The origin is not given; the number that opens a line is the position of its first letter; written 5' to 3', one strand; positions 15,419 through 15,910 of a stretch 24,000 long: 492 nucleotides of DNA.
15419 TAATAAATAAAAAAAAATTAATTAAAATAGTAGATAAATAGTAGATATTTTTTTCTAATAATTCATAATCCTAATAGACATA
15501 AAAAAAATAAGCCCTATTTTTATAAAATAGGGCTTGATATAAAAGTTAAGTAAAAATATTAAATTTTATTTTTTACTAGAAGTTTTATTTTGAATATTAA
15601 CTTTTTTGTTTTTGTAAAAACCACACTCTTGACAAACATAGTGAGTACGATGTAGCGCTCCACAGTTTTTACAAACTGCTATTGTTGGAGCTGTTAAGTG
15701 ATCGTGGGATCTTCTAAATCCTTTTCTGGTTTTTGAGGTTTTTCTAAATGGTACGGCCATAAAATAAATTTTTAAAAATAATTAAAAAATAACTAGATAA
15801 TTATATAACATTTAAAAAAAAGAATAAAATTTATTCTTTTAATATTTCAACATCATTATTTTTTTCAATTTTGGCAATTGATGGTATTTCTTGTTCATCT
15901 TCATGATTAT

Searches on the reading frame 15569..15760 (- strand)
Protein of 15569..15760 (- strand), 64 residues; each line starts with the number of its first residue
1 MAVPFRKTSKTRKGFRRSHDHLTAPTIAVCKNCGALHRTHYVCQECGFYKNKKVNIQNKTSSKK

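Call 83: search_protein_families(library=pfam, max_evalue=0.00001, proteins=[window:15569-15760:-])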
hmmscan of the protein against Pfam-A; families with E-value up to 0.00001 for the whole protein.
seq(64 aa): 1 family
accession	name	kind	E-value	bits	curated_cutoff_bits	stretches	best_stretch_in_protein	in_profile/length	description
PF01783.29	Ribosomal_L32p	-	1.2e-24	86.7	21.3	1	2-54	1-53/56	Ribosomal L32p protein family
